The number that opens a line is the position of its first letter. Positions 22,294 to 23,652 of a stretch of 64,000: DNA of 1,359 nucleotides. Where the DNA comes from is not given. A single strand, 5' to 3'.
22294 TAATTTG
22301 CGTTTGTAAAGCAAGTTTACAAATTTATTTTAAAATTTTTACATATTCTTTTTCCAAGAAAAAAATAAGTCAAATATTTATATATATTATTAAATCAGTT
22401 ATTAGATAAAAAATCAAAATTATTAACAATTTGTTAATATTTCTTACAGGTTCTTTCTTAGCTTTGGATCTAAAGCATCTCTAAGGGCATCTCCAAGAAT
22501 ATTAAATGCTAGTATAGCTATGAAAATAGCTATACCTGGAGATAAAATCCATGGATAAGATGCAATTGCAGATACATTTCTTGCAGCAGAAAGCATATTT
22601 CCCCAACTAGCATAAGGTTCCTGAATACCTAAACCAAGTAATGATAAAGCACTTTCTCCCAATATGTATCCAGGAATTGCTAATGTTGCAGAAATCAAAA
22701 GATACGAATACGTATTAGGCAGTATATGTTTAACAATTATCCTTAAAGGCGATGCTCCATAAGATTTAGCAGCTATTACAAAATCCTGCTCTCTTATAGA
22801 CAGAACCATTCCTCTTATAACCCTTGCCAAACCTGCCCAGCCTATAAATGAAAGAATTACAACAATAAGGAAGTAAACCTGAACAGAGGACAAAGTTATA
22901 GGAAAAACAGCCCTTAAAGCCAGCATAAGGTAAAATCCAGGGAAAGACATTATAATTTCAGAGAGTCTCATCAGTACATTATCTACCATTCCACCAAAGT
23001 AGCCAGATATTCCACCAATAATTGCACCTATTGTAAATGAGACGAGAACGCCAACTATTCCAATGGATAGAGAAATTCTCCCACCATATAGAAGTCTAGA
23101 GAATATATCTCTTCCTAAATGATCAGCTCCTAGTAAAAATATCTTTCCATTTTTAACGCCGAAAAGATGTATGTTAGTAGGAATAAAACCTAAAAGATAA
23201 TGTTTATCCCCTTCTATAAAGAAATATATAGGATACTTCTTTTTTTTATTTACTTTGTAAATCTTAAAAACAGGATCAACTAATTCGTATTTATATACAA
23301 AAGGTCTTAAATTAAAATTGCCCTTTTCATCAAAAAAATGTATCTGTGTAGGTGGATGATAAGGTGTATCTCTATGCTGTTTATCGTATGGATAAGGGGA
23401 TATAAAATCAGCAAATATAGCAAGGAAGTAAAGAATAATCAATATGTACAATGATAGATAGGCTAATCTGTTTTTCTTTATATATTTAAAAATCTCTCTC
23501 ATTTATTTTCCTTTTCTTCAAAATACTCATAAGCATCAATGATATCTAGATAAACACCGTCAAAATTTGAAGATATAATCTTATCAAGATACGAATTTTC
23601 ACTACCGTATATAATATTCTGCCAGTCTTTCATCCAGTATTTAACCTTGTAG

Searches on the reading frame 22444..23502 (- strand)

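Call 62: search_protein_families(library=pfam, proteins=[window:22444-23502:-], max_evalue=0.0001)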
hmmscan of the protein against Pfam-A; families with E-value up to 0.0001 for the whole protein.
window:22444-23502:- (352 aa): 2 families
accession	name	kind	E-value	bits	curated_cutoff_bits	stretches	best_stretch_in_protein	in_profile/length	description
PF00528.27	BPD_transp_1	-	6.2e-33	114.5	26.4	1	159-350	1-184/184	Binding-protein-dependent transport system inner membrane component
PF12911.12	OppC_N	-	7.2e-14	51.8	23.9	1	2-51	4-53/53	N-terminal TM domain of oligopeptide transport permease C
